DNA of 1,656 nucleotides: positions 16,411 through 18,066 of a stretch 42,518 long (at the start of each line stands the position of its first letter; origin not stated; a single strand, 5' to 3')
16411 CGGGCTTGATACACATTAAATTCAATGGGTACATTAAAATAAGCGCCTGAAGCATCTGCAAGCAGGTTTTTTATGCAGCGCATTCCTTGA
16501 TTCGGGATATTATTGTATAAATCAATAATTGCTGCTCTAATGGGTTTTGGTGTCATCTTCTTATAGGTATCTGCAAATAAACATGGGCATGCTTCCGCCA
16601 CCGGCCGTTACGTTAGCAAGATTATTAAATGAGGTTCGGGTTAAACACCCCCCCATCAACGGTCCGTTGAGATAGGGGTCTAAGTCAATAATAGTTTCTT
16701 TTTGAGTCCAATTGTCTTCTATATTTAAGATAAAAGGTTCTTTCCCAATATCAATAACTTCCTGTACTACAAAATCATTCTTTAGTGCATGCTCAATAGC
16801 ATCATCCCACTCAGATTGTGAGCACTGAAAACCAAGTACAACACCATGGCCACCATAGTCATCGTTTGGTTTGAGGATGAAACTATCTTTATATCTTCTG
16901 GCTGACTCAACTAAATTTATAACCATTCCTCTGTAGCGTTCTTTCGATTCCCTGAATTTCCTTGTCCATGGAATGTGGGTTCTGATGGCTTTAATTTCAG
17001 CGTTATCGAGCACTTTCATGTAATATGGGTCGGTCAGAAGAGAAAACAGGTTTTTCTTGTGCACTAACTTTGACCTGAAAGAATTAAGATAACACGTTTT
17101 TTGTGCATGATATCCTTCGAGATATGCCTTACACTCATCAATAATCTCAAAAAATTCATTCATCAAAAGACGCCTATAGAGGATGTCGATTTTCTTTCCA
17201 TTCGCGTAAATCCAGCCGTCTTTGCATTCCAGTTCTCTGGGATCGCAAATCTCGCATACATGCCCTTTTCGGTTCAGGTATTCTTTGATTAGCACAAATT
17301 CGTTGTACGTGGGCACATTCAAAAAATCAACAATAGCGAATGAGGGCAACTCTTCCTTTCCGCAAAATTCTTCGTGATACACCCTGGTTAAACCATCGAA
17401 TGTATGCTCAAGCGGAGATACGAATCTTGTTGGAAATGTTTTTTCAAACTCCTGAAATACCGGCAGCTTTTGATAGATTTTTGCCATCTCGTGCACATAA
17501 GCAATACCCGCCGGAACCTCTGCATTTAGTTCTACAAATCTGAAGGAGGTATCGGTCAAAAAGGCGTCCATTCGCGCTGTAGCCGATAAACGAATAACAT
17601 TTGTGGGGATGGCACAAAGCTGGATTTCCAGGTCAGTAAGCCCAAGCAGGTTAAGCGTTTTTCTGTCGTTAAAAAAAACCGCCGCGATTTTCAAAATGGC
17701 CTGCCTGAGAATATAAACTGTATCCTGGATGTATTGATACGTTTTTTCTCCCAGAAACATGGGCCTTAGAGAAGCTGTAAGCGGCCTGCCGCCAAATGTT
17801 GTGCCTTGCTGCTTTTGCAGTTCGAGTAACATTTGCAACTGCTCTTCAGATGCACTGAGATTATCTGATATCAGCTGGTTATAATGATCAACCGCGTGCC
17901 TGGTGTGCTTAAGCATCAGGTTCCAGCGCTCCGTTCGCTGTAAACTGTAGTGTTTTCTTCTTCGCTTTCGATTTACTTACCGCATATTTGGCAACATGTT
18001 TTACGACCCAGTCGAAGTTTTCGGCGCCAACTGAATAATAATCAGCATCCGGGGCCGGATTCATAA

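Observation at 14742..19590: Translationally coupled five-gene operon: esterase, ATP-grasp ligase, GSP-synthase-like ligase, GATase1-like hydrolase, esterase, with no recognised pathway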

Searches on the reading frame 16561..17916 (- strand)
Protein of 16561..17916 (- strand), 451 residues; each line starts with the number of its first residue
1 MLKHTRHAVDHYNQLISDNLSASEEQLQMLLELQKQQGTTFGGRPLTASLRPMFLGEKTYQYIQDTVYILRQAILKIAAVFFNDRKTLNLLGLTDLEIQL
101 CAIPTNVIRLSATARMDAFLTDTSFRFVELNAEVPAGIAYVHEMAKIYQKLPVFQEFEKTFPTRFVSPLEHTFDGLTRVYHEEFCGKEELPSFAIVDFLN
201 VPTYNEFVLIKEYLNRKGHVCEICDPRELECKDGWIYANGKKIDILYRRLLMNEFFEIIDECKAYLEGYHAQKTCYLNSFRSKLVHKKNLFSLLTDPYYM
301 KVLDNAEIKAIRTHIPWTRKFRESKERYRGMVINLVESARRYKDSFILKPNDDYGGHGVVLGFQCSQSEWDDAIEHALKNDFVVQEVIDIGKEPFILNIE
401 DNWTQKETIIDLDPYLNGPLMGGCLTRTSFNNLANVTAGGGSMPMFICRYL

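Call 3: search_protein_families(library=pfam, proteins=[window:16561-17916:-], max_evalue=0.01)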
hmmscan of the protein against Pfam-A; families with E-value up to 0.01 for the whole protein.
window:16561-17916:- (451 aa): 2 families
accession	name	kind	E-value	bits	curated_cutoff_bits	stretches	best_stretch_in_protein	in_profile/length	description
PF14403.11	CP_ATPgrasp_2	-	4e-07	29.8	32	1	121-250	78-203/374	Circularly permuted ATP-grasp type 2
PF04174.18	CP_ATPgrasp_1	-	4.1e-05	23.2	23.1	1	122-250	80-203/332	A circularly permuted ATPgrasp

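Call 4: search_protein_families(library=ncbifam, proteins=[window:16561-17916:-], max_evalue=0.01)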
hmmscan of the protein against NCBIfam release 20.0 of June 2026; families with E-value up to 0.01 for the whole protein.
window:16561-17916:- (451 aa): 0 families

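Call 6: find_homologous_proteins(query=window:16561-17916:-, max_evalue=0.001)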
Query window:16561-17916:- (451 aa): 3144 proteins with E <= 0.001 among 7215 candidates; the best 120 are listed.
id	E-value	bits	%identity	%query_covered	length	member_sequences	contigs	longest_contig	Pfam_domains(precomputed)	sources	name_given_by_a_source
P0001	2.5e-287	971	91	100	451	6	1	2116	PF14403.12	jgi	-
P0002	4.6e-255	864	83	100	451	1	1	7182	-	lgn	-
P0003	2.4e-254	862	82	100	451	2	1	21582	-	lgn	-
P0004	4.0e-248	842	80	100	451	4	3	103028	PF14403.12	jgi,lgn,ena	-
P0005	3.4e-244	829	78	100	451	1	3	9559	PF14403.12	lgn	-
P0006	4.2e-237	805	77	100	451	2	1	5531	PF14403.12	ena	-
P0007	4.8e-233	792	75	100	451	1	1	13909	PF14403.12,PF04174.19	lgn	-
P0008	5.1e-232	788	75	100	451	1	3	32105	PF14403.12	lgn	-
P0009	1.5e-226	770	73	100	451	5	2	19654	PF14403.12,PF04174.19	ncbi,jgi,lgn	-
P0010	3.7e-226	769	73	100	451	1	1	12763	-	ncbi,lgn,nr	ncbi:MAG: hypothetical protein LAT67_11340 [Balneolales bacterium]|nr:hypothetical protein [Balneola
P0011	2.8e-224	763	73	100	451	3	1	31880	-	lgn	-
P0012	2.0e-223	760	72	100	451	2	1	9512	-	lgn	-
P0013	4.3e-223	759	73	100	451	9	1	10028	PF14403.12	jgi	jgi:hypothetical protein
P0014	1.8e-222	757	73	100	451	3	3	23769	-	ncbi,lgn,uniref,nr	ncbi:MAG: hypothetical protein LAT75_09590 [Candidatus Cyclonatronum sp.]|uniref:hypothetical protei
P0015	4.7e-222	756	73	100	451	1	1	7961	-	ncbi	-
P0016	3.5e-221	753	73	100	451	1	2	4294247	-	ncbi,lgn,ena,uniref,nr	ncbi:hypothetical protein CYPRO_3139 [Cyclonatronum proteinivorum]|uniref:Circularly permuted ATP-gr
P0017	2.5e-214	730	69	100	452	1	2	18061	PF14403.12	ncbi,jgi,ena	-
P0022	1.2e-199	682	62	100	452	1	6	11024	PF14403.12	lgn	-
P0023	2.2e-199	681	63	100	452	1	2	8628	PF14403.12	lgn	-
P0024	3.0e-199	680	63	100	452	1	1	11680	PF14403.12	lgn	-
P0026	7.9e-199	679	62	100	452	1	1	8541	PF14403.12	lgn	-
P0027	8.0e-199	679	62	100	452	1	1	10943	PF14403.12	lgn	-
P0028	2.1e-198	678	62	100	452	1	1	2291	PF14403.12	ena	-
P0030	3.9e-198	677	62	100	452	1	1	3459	PF14403.12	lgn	-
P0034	2.6e-195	667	63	98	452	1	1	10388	PF14403.12,PF04174.19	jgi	jgi:uncharacterized circularly permuted ATP-grasp superfamily protein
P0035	1.8e-194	665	63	98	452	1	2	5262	PF14403.12,PF04174.19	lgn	-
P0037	4.6e-194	663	63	98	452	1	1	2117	PF14403.12,PF04174.19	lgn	-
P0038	8.1e-194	663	63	100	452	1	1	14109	PF14403.12,PF04174.19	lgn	-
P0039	9.1e-194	662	63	98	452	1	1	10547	PF14403.12,PF04174.19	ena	-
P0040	1.1e-193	662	63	100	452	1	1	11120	PF14403.12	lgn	-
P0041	1.3e-193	662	62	100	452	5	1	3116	PF14403.12,PF04174.19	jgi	jgi:uncharacterized circularly permuted ATP-grasp superfamily protein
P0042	1.5e-193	662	62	100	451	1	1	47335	PF14403.12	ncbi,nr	ncbi:MAG: hypothetical protein HKN43_06870 [Rhodothermales bacterium]|nr:hypothetical protein [Rhodo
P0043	2.4e-193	661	63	98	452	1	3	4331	PF14403.12,PF04174.19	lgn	-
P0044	3.2e-193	661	63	98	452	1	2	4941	PF14403.12,PF04174.19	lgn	-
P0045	1.2e-192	659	63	100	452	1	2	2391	PF14403.12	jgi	jgi:hypothetical protein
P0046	1.6e-192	658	62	98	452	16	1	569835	PF14403.12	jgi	jgi:uncharacterized circularly permuted ATP-grasp superfamily protein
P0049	5.1e-192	657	64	98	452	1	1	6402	PF14403.12,PF04174.19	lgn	-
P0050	9.4e-192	656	62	100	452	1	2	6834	PF14403.12,PF04174.19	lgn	-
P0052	3.5e-191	654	62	98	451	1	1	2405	PF14403.12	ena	-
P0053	4.4e-191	654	63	100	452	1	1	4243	PF14403.12,PF04174.19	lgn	-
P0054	5.0e-191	653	61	100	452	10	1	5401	PF14403.12,PF04174.19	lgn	-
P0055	9.0e-191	653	61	100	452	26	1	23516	PF14403.12,PF04174.19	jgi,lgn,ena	jgi:uncharacterized circularly permuted ATP-grasp superfamily protein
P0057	1.6e-190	652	61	100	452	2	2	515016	PF14403.12,PF04174.19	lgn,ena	-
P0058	2.0e-190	651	62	100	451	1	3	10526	PF14403.12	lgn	-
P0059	3.3e-190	651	63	97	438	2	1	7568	PF14403.12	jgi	jgi:uncharacterized circularly permuted ATP-grasp superfamily protein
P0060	5.0e-190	650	62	98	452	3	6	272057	PF14403.12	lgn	-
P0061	7.0e-190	650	61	100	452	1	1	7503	PF14403.12,PF04174.19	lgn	-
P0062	9.6e-190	649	61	100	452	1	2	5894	PF14403.12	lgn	-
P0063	1.3e-189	649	61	100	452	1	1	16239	PF14403.12,PF04174.19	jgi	jgi:uncharacterized circularly permuted ATP-grasp superfamily protein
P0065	3.3e-189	647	61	100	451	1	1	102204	PF14403.12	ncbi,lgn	-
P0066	6.5e-189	646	60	100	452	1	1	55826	PF14403.12,PF04174.19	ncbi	-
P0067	1.0e-188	646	62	100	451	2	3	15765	PF14403.12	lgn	-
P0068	2.2e-188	645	61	100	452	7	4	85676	PF14403.12,PF04174.19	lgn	-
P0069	2.4e-188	645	61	100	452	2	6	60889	PF14403.12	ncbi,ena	-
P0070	3.2e-188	644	61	100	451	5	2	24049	PF14403.12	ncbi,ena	-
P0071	3.2e-188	644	60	100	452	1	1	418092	PF14403.12,PF04174.19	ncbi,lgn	-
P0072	5.6e-188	643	61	98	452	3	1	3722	PF14403.12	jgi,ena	-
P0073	8.1e-188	643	63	98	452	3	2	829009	PF14403.12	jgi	jgi:uncharacterized circularly permuted ATP-grasp superfamily protein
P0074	2.2e-187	641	62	98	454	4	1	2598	PF14403.12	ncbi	-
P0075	3.1e-187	641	62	98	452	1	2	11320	PF14403.12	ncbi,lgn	-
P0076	1.2e-186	639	62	98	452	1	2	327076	PF14403.12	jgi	jgi:uncharacterized circularly permuted ATP-grasp superfamily protein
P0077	1.6e-186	639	62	98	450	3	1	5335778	PF14403.12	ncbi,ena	-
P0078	2.0e-186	638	61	98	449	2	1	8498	PF14403.12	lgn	-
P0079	5.4e-186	637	61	99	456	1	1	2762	PF14403.12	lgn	-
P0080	7.5e-186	636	61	100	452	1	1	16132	PF14403.12,PF04174.19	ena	-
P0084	2.9e-185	634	60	98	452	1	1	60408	PF14403.12,PF04174.19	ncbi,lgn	-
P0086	5.2e-185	634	60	100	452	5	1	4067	PF14403.12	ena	-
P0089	1.9e-184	632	61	98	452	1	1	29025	PF14403.12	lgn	-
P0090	2.1e-184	632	60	98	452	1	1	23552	PF14403.12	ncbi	-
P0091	2.5e-184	631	62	98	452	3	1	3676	PF14403.12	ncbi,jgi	-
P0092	2.7e-184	631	61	100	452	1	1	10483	PF14403.12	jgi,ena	-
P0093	3.3e-184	631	62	98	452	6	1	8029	PF14403.12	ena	-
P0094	3.5e-184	631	60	99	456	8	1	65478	PF14403.12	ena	-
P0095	6.3e-184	630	59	100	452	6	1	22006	PF14403.12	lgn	-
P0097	8.9e-184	629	60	99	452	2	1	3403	PF14403.12,PF04174.19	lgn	-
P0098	1.4e-183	629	60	98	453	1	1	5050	PF14403.12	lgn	-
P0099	2.7e-183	628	59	100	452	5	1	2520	PF14403.12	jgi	-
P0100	3.5e-183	628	60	98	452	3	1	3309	PF14403.12,PF04174.19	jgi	jgi:hypothetical protein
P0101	3.5e-183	628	62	98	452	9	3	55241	PF14403.12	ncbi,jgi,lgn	ncbi:MAG: hypothetical protein ACI9W4_001962 [Rhodothermales bacterium]|jgi:hypothetical protein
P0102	5.0e-183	627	60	99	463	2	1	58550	PF14403.12,PF04174.19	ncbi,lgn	ncbi:MAG: circularly permuted type 2 ATP-grasp protein [Bacteroidota bacterium]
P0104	5.6e-183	627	61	100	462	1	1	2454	PF14403.12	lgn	-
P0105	5.6e-183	627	59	100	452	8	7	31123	PF14403.12,PF04174.19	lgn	-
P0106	6.8e-183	627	60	99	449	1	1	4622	PF14403.12,PF04174.19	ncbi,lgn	ncbi:MAG: hypothetical protein AAGI08_13880 [Bacteroidota bacterium]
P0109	9.8e-183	626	58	100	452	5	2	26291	PF14403.12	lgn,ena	-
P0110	1.3e-182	626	60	100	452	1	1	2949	PF14403.12,PF04174.19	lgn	-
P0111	1.3e-182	626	60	98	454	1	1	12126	PF14403.12,PF04174.19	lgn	-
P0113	1.8e-182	625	59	100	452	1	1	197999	PF14403.12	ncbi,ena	-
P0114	2.2e-182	625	60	98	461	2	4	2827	PF14403.12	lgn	-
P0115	2.4e-182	625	59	98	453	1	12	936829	PF14403.12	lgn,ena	-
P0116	2.8e-182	625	60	98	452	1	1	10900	PF14403.12,PF04174.19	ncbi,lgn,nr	ncbi:hypothetical protein EP331_15570 [bacterium]|nr:MAG: hypothetical protein EP331_15570 [bacteriu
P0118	6.1e-182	623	60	100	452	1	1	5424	PF14403.12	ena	-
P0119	7.9e-182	623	60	100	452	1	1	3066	PF14403.12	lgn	-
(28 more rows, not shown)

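Call 7: search_solved_structures(query=window:16561-17916:-, max_evalue=1)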
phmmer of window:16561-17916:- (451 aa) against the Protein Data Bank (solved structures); distinct sequences matched with E-value up to 1: 3.
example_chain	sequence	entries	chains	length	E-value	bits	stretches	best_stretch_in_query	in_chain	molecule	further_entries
5gkc_A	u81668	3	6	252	0.29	13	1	189-234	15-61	Endonuclease G, mitochondrial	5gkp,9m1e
3s5b_A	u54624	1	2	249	0.3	13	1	189-234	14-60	Endonuclease G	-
4qn0_A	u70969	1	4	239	0.37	12.7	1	195-235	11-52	Endonuclease G, mitochondrial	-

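Call 11: find_related_loci(query=A1, collection=genome_contigs, flank=8000)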
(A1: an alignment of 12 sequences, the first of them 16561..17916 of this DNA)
Query A1 (451 aa) in genome_contigs; peptide patterns used: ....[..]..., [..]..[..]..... (x = any residue, [..] = any of these).
600 stretches matched a pattern (row limit reached: there are more); 598 encode a relative of the query (tblastn E <= 1e-3); the best 80 are kept; 80 distinct loci.
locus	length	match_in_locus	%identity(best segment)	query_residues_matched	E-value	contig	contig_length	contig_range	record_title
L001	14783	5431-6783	77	1-451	0e+0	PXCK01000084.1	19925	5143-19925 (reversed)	MAG: Balneolia bacterium isolate T3Sed10_283R2 T3-Sed10-C4881, whole genome shotgun sequence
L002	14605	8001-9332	65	8-451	0e+0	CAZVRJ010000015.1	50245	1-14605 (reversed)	MAG TPA_asm: uncultured Chitinophagales bacterium isolate SRP319275_co1_21 genome assembly, contig: NODE_476_length_5024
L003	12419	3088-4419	63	8-451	0e+0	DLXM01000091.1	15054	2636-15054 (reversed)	MAG TPA_asm: Bacteroidetes bacterium isolate UBA11400 contig_345731, whole genome shotgun sequence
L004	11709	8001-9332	61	8-450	0e+0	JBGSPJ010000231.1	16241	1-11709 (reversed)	MAG: Rhodothermales bacterium isolate JTS-AC300 k141_867232, whole genome shotgun sequence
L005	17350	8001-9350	60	4-450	0e+0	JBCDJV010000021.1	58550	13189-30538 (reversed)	MAG: Bacteroidota bacterium isolate P01_H01_bin.43 k141_463500_length_58550_cov_28.7448, whole genome shotgun sequence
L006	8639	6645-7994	60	1-449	0e+0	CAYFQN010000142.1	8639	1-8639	MAG TPA_asm: uncultured Rhodothermales bacterium isolate ERP107533_co1_159 genome assembly, contig: NODE_9210_length_863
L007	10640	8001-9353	59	1-450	0e+0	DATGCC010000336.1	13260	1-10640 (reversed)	MAG TPA_asm: Rhodothermales bacterium isolate SMAG_U9638 k141_305221, whole genome shotgun sequence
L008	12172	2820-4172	60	1-450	0e+0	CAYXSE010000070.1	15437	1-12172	MAG TPA_asm: uncultured Rhodothermales bacterium isolate SRP215229_co1_23 genome assembly, contig: NODE_2376_length_1543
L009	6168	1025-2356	60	8-450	0e+0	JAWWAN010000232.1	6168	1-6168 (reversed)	MAG: Rhodothermales bacterium isolate HN15.bin.4 k141_893304_length_6168_cov_8.6682, whole genome shotgun sequence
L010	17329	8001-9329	58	8-449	6e-179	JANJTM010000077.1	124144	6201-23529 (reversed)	MAG: Rhodothermales bacterium isolate RX1_metabat.bin.83 RX1_k141_908259, whole genome shotgun sequence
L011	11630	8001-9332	61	8-450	0e+0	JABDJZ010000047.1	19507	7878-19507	MAG: Rhodothermales bacterium isolate SS_bin_36 k127_4177903, whole genome shotgun sequence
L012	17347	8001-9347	60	8-449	0e+0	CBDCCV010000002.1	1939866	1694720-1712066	MAG: Salinibacteraceae bacterium isolate b968208b-6219-49ae-8a0c-c223e802f5bf genome assembly, contig: contig_2, whole g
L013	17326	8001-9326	56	8-449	3e-173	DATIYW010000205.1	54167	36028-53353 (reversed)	MAG TPA_asm: Thermoanaerobaculaceae bacterium isolate SMAG_U15285 k141_5461599, whole genome shotgun sequence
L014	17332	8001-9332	61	8-450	0e+0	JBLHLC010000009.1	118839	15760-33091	MAG: Rhodothermales bacterium isolate 3300054698_137 Ga0535670_0000106, whole genome shotgun sequence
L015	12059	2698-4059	50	1-449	4e-154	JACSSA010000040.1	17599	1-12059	MAG: Rhodothermales bacterium isolate BA12 contig-70_3780, whole genome shotgun sequence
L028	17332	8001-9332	41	6-447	2e-105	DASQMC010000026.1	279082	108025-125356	MAG TPA_asm: Pyrinomonadaceae bacterium isolate SMAG_U10738 k141_395027, whole genome shotgun sequence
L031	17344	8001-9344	40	1-448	2e-104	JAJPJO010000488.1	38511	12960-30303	MAG: Proteobacteria bacterium isolate Centralia_MAG_505 k107_2548780, whole genome shotgun sequence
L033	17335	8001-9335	40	6-447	7e-104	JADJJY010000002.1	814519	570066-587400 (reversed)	MAG: Chloracidobacterium sp. isolate EsbE_18-Q3-R3-47_BAT3C.144 tig00000930-10-8133540, whole genome shotgun sequence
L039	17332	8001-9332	41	7-448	4e-103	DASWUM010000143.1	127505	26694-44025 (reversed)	MAG TPA_asm: Pyrinomonadaceae bacterium isolate SMAG_U3603 k141_270228, whole genome shotgun sequence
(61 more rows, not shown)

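Call 21: search_protein_families(library=pfam, proteins=[L031:9362-10498:+, L039:3740-4705:+, L033:7586-7987:+, L033:6998-7582:+, L028:9459-9809:+, L028:9806-10333:+, L028:5841-7814:+, L031:6143-6868:+, L031:6997-7944:+], max_evalue=0.01)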
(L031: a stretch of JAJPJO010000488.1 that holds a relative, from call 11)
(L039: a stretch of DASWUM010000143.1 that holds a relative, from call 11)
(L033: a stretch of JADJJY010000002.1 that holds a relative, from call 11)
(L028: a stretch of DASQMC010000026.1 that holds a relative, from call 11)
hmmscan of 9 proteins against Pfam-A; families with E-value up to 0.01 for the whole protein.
L031:9362-10498:+ (378 aa): 1 family
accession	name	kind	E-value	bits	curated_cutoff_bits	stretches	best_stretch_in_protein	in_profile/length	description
PF04107.18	GCS2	-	9.8e-59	199.5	21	1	8-286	2-291/291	Glutamate-cysteine ligase family 2(GCS2)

L039:3740-4705:+ (321 aa): 0 families

L033:7586-7987:+ (133 aa): 1 family
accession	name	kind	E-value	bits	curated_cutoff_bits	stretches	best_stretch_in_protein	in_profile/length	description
PF01878.24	EVE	-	2e-41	141.8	23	1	3-131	1-145/145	EVE domain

L033:6998-7582:+ (194 aa): 0 families

L028:9459-9809:+ (116 aa): 1 family
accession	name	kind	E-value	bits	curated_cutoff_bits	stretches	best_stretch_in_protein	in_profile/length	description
PF07238.19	PilZ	-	4.5e-14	53.1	22.5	1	20-113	1-100/102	PilZ domain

L028:9806-10333:+ (175 aa): 0 families

L028:5841-7814:+ (657 aa): 6 families
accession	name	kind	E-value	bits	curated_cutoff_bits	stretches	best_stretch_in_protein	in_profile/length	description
PF17820.7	PDZ_6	-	7.3e-17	61.3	27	2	382-420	3-41/54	PDZ domain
PF13180.12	PDZ_2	-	1.4e-15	57.8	27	2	375-444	10-78/80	PDZ domain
PF00595.29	PDZ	-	8.3e-15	55.4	23.2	2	578-620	19-59/81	PDZ domain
PF05615.18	THOC7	-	0.002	18.8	28.7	1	457-521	50-111/136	Tho complex subunit 7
PF10046.14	BLOC1_2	-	0.0043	17.8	33.4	0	457-538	11-92/96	Biogenesis of lysosome-related organelles complex-1 subunit 2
PF08614.16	ATG16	-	0.0063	17.1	33.7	0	447-550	76-176/200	Autophagy protein 16 (ATG16)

L031:6143-6868:+ (241 aa): 1 family
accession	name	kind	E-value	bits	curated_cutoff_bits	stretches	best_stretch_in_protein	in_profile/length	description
PF00756.26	Esterase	-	2.5e-11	44.3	22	1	71-230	73-244/251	Putative esterase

L031:6997-7944:+ (315 aa): 1 family
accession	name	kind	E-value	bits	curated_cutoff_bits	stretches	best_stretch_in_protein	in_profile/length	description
PF02222.28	ATP-grasp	-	0.0067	16.5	27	0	129-208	22-104/179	ATP-grasp domain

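Call 23: search_solved_structures(query=A1, max_evalue=10, show_alignments=2)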
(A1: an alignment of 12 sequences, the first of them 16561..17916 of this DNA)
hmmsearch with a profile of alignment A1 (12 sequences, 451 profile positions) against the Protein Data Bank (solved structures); distinct sequences matched with E-value up to 10: 2.
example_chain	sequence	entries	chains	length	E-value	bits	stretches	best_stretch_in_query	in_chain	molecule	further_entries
3n6x_A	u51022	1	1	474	2.7e-08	36.3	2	327-449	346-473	Putative glutathionylspermidine synthase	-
5t2x_A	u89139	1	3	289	0.8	11.7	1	342-381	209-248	Uncharacterized protein LPG1670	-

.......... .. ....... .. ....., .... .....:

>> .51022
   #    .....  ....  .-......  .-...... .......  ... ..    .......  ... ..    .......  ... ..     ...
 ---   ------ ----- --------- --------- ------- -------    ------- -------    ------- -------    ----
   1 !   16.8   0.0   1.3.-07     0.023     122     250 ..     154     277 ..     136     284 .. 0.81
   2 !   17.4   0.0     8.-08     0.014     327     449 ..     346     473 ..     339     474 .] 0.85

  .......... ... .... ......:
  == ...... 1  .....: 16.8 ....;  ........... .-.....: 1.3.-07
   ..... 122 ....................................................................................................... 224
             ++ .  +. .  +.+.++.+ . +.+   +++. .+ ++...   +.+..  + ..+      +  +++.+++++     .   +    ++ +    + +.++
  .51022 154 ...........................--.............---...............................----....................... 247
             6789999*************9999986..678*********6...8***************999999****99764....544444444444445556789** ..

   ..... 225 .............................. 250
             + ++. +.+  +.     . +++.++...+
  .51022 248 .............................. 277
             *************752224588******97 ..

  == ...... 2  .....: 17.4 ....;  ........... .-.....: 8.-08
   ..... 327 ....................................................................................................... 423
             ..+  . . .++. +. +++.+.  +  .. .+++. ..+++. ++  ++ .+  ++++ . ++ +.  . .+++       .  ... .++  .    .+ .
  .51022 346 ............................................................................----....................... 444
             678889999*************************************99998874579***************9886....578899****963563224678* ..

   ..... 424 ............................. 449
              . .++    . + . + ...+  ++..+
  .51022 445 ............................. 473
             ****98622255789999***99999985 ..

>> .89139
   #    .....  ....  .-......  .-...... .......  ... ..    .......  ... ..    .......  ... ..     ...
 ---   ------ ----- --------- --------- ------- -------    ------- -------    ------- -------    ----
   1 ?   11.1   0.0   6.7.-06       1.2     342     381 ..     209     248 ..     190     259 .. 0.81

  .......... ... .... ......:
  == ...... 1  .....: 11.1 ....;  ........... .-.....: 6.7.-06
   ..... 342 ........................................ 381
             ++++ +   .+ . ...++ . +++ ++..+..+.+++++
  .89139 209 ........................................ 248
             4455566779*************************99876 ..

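Call 35: find_encoding_contigs(protein=P0016, flank=10000, max_places=2)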
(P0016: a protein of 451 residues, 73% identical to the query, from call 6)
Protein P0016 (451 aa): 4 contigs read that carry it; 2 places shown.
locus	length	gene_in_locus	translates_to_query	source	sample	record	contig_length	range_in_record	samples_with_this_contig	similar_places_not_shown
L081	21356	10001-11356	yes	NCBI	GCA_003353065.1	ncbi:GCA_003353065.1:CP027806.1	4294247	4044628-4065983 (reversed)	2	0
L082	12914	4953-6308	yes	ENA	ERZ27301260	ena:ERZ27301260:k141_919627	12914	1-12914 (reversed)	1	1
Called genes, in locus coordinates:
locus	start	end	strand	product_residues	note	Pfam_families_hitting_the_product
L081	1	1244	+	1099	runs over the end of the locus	PF13620:CarboxypepD_reg, PF13715:CarbopepD_reg_2, PF25183:OMP_b-brl_4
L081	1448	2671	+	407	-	PF01663:Phosphodiest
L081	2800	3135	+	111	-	PF12797:Fer4_2 (faint), PF12837:Fer4_6 (faint), PF13237:Fer4_10 (weak), PF14697:Fer4_21 (faint), PF12838:Fer4_7 (weak), PF13187:Fer4_9 (weak), PF00037:Fer4 (weak), PF11953:DUF3470, +1 more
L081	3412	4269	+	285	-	PF00809:Pterin_bind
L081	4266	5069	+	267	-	PF19293:CdaA_N, PF02457:DAC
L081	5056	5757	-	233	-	PF02586:SRAP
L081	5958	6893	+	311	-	PF00005:ABC_tran, PF13304:AAA_21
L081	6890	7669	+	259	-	-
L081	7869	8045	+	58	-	-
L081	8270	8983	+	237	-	PF00756:Esterase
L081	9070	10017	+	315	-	-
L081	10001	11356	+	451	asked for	-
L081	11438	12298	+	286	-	-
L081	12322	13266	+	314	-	PF00756:Esterase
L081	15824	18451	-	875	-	PF13688:Reprolysin_5, PF13582:Reprolysin_3, PF13583:Reprolysin_4 (weak), PF18962:Por_Secre_tail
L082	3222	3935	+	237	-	PF00756:Esterase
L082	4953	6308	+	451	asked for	-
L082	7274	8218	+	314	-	PF00756:Esterase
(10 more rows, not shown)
